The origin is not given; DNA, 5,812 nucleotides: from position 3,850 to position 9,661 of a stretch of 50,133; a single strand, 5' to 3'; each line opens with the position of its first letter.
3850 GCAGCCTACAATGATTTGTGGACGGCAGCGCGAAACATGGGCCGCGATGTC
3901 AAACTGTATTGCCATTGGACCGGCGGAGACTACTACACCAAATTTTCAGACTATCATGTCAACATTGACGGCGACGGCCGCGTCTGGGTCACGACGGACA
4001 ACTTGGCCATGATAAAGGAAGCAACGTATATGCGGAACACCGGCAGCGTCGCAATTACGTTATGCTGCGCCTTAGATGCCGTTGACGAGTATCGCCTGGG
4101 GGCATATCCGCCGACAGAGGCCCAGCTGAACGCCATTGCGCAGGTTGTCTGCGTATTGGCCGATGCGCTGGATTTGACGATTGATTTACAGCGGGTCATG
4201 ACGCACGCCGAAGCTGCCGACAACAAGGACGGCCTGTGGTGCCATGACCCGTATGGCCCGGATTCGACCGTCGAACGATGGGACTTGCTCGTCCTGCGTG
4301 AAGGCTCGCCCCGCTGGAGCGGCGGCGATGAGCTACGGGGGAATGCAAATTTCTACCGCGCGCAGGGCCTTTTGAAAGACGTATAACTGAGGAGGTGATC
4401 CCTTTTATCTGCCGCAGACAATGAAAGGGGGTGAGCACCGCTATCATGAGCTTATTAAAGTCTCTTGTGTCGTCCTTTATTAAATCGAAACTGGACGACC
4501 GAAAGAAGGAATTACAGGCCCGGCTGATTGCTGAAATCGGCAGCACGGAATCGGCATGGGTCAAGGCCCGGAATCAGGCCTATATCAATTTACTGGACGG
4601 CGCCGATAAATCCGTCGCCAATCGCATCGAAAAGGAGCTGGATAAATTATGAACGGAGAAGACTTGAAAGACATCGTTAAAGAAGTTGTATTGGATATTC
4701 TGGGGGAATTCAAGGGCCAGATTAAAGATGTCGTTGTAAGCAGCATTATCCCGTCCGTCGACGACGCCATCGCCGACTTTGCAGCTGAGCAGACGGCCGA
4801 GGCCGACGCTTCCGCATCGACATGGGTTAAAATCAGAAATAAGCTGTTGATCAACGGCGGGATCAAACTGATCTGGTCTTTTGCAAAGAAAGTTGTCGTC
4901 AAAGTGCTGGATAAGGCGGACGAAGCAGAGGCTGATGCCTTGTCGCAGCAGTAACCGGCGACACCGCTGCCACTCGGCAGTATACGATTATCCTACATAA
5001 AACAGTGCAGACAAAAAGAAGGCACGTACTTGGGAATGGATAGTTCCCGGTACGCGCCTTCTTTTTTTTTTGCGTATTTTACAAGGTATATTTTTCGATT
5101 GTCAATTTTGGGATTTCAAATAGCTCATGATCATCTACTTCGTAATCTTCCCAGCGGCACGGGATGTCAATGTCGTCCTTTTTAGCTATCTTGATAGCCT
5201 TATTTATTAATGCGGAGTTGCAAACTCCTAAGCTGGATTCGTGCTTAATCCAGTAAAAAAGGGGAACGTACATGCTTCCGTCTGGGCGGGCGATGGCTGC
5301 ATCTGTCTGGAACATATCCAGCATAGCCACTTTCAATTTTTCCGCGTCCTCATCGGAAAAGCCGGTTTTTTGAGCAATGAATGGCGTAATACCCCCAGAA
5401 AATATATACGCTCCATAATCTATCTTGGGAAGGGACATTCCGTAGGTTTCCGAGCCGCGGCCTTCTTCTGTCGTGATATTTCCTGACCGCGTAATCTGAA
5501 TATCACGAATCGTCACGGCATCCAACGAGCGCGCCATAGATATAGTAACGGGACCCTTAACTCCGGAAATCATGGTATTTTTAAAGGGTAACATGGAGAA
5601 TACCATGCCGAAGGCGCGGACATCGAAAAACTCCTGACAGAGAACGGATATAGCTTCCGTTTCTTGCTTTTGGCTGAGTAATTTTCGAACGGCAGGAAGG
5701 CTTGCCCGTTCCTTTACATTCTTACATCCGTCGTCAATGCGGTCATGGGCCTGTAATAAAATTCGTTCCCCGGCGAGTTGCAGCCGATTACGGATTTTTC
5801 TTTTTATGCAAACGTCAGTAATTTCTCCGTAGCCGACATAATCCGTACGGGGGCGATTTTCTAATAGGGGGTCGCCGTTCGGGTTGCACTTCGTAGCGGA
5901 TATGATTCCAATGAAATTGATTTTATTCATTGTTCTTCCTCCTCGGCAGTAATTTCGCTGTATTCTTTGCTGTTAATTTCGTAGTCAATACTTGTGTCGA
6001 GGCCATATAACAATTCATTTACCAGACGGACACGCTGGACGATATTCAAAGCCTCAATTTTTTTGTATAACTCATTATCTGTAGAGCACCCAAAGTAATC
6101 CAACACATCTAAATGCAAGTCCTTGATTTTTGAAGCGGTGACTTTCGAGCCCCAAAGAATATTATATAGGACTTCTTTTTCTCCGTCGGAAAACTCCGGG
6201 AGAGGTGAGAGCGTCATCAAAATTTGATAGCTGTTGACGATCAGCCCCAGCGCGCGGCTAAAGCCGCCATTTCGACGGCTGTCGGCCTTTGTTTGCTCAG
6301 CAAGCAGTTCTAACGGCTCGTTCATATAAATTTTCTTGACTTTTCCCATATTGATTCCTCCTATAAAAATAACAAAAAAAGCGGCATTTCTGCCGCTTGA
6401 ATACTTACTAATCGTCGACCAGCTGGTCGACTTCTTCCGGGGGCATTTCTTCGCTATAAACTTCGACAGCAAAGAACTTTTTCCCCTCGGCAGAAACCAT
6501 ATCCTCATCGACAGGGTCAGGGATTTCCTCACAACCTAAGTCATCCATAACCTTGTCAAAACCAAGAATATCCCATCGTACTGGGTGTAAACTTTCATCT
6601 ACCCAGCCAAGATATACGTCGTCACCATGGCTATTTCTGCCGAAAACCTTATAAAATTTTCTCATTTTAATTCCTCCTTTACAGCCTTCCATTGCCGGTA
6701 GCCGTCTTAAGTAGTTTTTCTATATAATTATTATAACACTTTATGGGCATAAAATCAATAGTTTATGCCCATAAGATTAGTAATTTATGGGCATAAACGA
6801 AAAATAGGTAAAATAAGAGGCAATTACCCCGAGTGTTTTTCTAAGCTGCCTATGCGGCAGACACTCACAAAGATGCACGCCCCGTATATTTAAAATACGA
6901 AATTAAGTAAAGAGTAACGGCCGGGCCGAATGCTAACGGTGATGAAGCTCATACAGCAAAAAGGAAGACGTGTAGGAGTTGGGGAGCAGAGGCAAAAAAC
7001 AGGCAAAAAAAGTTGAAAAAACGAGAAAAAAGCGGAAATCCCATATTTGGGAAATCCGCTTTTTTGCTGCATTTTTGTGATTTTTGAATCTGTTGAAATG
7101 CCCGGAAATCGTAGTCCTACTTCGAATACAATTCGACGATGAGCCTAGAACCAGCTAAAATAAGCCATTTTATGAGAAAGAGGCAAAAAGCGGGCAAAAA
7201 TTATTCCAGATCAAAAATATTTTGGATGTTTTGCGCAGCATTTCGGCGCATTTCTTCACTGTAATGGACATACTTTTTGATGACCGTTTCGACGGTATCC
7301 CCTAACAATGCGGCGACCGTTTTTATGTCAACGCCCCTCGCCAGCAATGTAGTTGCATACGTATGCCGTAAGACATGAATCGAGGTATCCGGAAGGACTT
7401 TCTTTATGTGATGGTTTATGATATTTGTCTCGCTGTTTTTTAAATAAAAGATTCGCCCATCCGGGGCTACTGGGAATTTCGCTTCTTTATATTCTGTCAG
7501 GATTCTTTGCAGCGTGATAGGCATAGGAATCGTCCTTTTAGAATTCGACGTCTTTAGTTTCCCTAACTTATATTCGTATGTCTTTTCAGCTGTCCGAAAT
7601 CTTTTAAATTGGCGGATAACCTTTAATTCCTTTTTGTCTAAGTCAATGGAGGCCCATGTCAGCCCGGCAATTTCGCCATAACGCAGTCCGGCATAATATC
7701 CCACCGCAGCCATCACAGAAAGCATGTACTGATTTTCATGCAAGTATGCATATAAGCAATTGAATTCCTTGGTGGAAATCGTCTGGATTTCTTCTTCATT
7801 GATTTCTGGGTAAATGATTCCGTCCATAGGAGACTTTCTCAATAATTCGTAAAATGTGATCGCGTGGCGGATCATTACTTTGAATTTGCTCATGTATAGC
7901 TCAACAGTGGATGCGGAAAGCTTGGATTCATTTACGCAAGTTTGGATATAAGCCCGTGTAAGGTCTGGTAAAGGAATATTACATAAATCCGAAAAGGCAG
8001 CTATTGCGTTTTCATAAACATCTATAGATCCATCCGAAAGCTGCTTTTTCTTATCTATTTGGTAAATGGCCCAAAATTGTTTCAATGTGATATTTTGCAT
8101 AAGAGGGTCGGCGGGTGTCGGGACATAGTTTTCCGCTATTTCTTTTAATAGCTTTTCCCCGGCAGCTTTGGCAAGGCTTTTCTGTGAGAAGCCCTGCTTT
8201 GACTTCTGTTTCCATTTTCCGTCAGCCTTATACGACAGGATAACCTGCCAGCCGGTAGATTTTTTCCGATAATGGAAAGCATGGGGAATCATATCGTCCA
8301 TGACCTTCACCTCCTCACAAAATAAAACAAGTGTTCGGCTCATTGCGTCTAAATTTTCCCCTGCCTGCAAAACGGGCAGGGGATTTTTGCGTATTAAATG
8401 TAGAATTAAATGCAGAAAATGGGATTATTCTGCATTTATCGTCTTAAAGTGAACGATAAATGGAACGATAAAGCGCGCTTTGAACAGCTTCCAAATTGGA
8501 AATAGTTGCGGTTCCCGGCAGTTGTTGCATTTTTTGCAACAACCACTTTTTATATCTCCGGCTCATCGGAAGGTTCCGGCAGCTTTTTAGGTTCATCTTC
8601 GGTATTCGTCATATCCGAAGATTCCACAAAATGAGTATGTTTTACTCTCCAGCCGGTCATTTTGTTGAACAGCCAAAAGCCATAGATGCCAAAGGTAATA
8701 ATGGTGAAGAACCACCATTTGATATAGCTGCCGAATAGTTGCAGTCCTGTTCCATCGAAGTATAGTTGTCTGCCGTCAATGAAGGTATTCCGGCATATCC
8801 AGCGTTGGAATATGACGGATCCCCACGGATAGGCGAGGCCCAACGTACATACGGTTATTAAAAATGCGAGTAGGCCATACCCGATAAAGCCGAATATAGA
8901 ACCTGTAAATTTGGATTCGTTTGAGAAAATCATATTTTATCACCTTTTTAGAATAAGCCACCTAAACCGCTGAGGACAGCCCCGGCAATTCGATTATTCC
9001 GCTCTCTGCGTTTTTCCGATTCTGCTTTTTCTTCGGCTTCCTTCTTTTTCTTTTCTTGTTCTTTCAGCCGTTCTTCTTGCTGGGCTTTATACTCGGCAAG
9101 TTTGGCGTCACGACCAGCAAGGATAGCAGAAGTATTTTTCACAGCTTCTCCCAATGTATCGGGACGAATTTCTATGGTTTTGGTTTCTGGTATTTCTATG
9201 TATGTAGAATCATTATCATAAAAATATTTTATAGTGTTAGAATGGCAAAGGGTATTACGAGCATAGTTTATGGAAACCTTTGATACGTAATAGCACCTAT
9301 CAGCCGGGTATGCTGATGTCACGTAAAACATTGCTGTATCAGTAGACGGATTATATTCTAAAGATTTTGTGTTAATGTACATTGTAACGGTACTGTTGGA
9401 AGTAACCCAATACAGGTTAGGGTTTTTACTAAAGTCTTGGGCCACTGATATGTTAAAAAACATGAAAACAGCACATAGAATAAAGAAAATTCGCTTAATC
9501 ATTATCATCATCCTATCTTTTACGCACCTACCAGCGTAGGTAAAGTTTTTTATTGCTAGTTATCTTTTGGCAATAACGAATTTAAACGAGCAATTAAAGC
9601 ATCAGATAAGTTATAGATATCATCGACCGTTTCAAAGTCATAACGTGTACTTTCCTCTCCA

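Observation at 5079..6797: Solitary Cas7 (Csd2-like) in an acr-aca-like phage operon with no other cas genes or array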

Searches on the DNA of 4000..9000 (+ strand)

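Call 7: search_dna_similar(query=window:4000-9000:+, collection=phages, mode=near)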
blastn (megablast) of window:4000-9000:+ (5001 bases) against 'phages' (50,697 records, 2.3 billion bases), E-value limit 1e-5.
No match.

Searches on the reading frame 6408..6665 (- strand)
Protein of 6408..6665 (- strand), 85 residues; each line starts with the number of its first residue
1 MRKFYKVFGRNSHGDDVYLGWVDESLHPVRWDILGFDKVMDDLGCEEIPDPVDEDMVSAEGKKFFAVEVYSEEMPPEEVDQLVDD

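Call 3: search_protein_families(library=pfam, proteins=[window:6408-6665:-], max_evalue=1)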
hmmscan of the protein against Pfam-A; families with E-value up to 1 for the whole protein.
window:6408-6665:- (85 aa): 0 families

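Call 4: search_protein_families(library=ncbifam, proteins=[window:6408-6665:-], max_evalue=1)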
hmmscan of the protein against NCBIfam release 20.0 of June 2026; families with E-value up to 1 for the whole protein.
window:6408-6665:- (85 aa): 0 families

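Call 5: search_protein_families(library=padloc, proteins=[window:6408-6665:-], max_evalue=1)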
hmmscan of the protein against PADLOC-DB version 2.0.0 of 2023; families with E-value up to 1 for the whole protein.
window:6408-6665:- (85 aa): 0 families

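Call 6: search_protein_families(library=phrogs, proteins=[window:6408-6665:-], max_evalue=1)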
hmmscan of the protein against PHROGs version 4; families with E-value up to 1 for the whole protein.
window:6408-6665:- (85 aa): 0 families

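Call 80: search_solved_structures(query=window:6411-6665:-, max_evalue=10)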
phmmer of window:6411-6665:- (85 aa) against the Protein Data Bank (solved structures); distinct sequences matched with E-value up to 10: 0.

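Call 86: search_protein_representatives(protein=window:6411-6665:-)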
Query: 85 residues. Proteins with E-value up to 0.001 (for the whole library): 2; up to 1e-10: 1; up to 1e-30: 1. The best 2 are listed.
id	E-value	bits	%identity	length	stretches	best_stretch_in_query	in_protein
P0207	2.4e-46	172.2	93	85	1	1-85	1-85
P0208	1.0e-05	42.2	36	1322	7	56-83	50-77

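Call 89: predict_structure(protein=window:6411-6665:-)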
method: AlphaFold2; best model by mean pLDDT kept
length: 85 residues; sequences in the alignment: 1
mean_pLDDT: 61.0   pTM: 0.47
mean pLDDT of the five models: 61.0, 56.7, 52.8, 51.7, 50.1
residues with pLDDT >= 90: 0; 70-90: 11; 50-70: 68; < 50: 6
segments of 3 or more residues with pLDDT < 50: 59-61, 83-85
pLDDT, mean of each block of 10 residues (from residue 1): 67 67 71 60 57 54 58 62 48
secondary structure, 60 per line:
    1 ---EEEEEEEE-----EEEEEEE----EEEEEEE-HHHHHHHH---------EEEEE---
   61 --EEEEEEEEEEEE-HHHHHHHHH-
elements in order: E4-11 E17-23 E28-34 H36-43 E53-57 E63-74 H76-84

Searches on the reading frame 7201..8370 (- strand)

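Call 58: search_protein_families(library=pfam, proteins=[window:7201-8370:-], max_evalue=0.01)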
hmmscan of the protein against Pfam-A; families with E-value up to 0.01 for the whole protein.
window:7201-8370:- (389 aa): 5 families
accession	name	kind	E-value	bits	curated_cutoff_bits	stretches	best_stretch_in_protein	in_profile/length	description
PF00589.27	Phage_integrase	-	5.9e-16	59.2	27.1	1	198-372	3-170/172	Phage integrase family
PF14657.12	Arm-DNA-bind_4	-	8.5e-09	35.3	22.3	1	41-81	2-45/47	Arm DNA-binding domain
PF14659.12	Phage_int_SAM_3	-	8.7e-07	29.5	22.6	1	95-148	1-56/58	Phage integrase, N-terminal SAM-like domain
PF13102.12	Phage_int_SAM_5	-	9.5e-06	26.3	22.3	1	103-173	8-85/98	Phage integrase SAM-like domain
PF13495.12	Phage_int_SAM_4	-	0.004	18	27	0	109-169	12-77/85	Phage integrase, N-terminal SAM-like domain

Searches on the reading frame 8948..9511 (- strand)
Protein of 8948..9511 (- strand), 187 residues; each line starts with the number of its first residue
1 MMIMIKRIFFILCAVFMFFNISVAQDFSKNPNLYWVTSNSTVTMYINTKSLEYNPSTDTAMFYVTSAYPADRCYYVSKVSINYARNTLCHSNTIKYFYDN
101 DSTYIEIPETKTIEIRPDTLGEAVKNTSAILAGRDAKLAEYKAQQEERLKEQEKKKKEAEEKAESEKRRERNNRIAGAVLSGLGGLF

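Call 58: search_protein_families(library=pfam, proteins=[window:8948-9511:-], max_evalue=0.01)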
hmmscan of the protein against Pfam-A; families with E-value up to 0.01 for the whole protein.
window:8948-9511:- (187 aa): 3 families
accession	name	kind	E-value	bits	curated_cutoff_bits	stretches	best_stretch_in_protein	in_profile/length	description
PF22136.2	MpAgo_N-like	-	0.0012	19.4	27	1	83-118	18-51/65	Bacterial argonaute protein N-terminal domain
PF10049.14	DUF2283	-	0.0034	18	23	0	94-118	2-29/49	Protein of unknown function (DUF2283)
PF11169.13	DUF2956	-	0.0034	18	25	1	122-173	20-71/102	Protein of unknown function (DUF2956)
